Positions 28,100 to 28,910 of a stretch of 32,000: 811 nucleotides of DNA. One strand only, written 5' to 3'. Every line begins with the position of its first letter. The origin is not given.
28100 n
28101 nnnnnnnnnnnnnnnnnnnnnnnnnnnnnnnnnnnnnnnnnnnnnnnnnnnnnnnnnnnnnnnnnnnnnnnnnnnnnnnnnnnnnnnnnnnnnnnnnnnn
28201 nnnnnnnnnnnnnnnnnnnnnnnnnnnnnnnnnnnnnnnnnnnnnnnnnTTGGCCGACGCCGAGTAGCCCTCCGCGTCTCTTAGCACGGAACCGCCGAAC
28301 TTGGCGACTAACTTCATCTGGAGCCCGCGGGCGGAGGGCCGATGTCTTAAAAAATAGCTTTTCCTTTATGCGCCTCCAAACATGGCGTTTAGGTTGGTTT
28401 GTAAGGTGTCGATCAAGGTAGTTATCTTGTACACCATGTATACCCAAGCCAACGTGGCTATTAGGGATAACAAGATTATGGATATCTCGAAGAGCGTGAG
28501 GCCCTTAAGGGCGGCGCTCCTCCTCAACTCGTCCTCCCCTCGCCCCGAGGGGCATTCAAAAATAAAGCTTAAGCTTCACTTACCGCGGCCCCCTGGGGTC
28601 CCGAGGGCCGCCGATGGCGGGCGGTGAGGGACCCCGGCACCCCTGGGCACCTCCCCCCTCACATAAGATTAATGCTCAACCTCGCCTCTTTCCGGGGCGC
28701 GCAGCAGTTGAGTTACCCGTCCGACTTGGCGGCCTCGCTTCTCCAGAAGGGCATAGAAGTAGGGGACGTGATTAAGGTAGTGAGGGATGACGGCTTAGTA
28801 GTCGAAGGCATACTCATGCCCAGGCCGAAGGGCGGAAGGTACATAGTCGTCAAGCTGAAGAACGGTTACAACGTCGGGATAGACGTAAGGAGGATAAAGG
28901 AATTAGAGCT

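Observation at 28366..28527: Unannotated 53-codon gene encoding a minimal type IV pilin-like protein (class III signal peptide, Glu at +5)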

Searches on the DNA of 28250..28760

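Call 69: search_rna_families(source=window, start=28250, end=28760, threshold=evalue, max_evalue=1)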
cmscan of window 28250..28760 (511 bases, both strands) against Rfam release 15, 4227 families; matches with E-value up to 1: 3.
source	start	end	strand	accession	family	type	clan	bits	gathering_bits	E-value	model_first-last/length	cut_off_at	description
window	28596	28642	+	RF02802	PyrR204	Gene; snRNA; snoRNA; HACA-box;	-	22.6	71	0.024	1-57/57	no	Pyrobaculum sRNA 204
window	28474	28574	+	RF02115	FAM13A-AS1_2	Gene; lncRNA;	-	19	38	0.12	1-110/110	no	FAM13A antisense RNA 1 conserved region 2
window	28667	28740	+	RF02791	CcsR1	Gene; sRNA;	-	15.3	65.3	0.43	1-83/83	no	Conserved CCUCCUCCC motif stress-induced RNA 1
